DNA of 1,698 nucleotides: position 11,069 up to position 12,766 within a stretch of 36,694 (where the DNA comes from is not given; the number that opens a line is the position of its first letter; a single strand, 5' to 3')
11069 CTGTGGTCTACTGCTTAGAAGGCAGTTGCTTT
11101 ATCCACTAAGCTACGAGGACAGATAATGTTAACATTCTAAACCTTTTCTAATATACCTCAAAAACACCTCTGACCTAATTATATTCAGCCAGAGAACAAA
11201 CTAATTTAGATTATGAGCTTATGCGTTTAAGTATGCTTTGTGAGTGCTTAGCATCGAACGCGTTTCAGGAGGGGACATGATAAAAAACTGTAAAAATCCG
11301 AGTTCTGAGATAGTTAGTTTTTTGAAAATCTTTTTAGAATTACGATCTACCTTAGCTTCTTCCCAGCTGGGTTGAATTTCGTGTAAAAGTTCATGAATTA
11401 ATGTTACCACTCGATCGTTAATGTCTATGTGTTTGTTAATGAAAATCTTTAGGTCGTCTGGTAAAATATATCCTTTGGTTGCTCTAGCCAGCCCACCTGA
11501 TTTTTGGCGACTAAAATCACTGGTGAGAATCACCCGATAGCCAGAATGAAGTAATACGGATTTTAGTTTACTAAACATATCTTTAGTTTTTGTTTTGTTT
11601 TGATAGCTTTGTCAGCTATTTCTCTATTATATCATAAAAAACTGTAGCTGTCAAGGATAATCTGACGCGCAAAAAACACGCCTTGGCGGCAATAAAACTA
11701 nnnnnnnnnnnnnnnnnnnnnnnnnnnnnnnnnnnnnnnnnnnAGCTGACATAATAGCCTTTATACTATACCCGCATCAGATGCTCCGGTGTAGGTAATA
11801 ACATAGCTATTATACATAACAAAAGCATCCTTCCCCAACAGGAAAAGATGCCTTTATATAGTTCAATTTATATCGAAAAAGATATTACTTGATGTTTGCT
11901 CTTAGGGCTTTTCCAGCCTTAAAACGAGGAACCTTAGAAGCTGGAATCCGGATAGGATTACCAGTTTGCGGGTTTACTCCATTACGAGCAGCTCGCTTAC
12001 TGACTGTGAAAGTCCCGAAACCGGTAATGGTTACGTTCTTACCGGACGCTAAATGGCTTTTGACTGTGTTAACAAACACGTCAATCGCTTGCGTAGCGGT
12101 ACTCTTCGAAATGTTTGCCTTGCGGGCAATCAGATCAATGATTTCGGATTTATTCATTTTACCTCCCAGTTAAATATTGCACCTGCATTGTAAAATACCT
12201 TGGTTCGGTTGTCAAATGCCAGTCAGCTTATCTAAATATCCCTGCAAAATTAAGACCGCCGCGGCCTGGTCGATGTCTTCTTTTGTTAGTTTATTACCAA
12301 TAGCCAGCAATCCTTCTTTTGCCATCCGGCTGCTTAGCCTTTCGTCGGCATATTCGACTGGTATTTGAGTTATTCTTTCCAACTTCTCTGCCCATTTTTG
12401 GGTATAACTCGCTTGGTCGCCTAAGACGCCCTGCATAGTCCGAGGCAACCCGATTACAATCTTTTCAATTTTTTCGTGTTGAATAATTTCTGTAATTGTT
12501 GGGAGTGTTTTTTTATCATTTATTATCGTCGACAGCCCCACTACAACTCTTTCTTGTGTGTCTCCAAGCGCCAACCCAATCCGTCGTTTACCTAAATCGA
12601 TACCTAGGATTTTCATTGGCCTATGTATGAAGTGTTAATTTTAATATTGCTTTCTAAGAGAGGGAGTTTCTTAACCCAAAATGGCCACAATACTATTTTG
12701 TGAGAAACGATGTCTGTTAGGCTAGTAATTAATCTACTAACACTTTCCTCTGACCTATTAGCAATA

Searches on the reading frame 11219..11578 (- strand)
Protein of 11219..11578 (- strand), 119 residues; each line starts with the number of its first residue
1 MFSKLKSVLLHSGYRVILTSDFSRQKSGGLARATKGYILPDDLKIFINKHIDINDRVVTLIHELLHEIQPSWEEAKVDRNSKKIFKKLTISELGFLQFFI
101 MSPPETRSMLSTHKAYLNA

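Call 93: search_protein_families(library=pfam, proteins=[window:11219-11578:-], max_evalue=0.001)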
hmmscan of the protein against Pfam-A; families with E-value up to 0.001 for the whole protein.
window:11219-11578:- (119 aa): 1 family
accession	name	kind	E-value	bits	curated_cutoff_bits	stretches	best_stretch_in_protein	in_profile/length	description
PF20573.4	DUF6782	-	0.00082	19.1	27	1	33-69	67-103/241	Putative metallopeptidase family (DUF6782)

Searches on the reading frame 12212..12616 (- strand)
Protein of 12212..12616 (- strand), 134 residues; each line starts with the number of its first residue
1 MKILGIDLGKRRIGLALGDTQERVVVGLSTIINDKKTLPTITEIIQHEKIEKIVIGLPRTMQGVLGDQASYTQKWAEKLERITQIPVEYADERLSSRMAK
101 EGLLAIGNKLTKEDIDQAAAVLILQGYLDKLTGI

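Call 93: search_protein_families(library=pfam, proteins=[window:12212-12616:-], max_evalue=0.001)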
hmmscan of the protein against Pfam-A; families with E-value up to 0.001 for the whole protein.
window:12212-12616:- (134 aa): 1 family
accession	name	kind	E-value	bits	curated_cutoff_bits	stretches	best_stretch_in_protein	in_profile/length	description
PF03652.20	RuvX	-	2.4e-35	122.2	29.2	1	1-129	1-133/134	Holliday junction resolvase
